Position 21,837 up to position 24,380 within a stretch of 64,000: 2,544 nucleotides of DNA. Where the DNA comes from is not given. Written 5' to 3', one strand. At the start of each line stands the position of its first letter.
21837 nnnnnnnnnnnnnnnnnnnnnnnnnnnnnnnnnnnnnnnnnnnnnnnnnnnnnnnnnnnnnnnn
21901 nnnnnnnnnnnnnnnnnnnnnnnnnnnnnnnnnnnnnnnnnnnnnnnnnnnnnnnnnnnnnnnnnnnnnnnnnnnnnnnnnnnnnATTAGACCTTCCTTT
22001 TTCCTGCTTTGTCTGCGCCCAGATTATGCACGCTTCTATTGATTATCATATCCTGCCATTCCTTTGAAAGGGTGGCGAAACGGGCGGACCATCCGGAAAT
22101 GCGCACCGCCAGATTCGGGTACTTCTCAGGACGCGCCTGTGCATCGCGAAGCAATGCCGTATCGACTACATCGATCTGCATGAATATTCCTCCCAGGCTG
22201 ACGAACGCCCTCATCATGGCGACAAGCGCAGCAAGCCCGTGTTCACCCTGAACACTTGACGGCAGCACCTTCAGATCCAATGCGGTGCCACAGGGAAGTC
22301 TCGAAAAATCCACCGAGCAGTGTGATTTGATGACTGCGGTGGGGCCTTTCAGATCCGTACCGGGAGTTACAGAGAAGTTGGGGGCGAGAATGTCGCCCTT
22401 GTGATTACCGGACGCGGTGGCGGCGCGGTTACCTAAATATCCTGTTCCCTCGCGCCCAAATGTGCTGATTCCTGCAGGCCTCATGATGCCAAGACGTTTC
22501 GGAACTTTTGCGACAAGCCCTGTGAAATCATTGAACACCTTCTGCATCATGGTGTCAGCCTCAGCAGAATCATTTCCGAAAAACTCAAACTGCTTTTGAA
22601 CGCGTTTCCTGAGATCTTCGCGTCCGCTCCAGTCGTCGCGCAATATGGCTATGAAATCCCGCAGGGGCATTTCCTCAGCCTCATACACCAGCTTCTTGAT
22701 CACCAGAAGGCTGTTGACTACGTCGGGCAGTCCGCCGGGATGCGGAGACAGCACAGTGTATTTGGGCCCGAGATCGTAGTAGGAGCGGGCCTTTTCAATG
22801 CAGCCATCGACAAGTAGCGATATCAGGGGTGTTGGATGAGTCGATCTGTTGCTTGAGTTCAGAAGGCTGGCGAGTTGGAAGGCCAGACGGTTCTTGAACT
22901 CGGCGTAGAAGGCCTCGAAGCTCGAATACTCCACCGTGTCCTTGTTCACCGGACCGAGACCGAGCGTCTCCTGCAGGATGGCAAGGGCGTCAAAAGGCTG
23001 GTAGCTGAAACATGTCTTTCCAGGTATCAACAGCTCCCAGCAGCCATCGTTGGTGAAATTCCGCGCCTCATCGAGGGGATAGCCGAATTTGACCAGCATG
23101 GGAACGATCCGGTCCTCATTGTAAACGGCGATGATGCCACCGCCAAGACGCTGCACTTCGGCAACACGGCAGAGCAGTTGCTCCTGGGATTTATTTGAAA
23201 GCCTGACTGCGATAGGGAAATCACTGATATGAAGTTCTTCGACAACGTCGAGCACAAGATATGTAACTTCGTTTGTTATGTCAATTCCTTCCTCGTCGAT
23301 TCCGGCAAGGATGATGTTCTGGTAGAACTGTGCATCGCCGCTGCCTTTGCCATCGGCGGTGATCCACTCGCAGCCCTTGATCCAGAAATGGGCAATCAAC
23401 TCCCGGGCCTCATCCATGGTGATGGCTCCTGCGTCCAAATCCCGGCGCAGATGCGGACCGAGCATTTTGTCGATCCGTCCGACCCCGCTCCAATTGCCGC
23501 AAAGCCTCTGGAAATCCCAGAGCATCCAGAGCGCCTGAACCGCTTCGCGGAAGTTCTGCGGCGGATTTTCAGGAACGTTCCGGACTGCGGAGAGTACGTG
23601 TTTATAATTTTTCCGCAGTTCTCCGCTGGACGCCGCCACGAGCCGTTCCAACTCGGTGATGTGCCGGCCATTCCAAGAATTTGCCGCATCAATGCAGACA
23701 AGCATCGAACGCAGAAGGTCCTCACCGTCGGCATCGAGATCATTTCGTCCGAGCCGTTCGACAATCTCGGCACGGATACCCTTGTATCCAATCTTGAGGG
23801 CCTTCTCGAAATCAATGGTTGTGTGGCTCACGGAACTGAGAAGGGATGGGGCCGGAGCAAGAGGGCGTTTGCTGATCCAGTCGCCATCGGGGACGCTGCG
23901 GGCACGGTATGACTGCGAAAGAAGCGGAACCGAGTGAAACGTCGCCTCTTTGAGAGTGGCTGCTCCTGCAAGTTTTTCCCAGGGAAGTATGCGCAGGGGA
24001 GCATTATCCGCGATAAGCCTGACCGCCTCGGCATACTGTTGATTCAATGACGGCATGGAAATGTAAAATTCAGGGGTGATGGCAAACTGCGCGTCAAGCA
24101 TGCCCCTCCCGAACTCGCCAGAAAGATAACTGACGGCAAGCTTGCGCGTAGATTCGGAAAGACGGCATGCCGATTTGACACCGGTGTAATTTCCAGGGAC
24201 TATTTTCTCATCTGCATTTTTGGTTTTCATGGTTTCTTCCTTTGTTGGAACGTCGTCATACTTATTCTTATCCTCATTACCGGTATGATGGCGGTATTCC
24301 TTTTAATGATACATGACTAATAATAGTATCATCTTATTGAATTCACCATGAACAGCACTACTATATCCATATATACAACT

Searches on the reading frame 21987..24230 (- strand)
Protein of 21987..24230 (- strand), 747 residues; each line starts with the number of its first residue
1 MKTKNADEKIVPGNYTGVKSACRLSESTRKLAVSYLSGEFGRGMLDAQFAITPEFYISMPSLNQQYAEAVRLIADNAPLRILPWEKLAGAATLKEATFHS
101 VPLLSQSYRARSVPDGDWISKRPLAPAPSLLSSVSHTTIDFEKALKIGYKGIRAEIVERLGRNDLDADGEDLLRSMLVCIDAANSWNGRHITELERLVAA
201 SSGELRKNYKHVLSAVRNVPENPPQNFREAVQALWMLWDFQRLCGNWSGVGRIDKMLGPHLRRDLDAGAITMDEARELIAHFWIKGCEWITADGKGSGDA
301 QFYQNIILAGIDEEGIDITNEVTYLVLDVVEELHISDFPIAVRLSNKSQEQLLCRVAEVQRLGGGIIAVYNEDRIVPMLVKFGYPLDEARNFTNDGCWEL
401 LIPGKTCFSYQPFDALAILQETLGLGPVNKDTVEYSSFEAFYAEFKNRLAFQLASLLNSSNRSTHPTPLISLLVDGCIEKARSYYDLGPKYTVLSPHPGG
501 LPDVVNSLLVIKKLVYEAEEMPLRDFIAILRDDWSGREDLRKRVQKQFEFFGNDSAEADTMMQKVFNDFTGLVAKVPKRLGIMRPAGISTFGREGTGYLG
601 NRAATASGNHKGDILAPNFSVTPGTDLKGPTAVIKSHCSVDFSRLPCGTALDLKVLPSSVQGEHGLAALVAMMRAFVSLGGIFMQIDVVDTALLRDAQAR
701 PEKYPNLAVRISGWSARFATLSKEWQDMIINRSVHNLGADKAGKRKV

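Call 84: search_protein_families(library=pfam, proteins=[window:21987-24230:-], max_evalue=0.0001)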
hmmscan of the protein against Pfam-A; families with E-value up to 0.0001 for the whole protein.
window:21987-24230:- (747 aa): 2 families
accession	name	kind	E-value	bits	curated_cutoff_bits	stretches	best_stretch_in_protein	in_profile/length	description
PF02901.20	PFL-like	-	7.4e-92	309.5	24.3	1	133-588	156-637/647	Pyruvate formate lyase-like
PF01228.26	Gly_radical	-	2.9e-20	73.2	22.2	1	616-718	2-105/106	Glycine radical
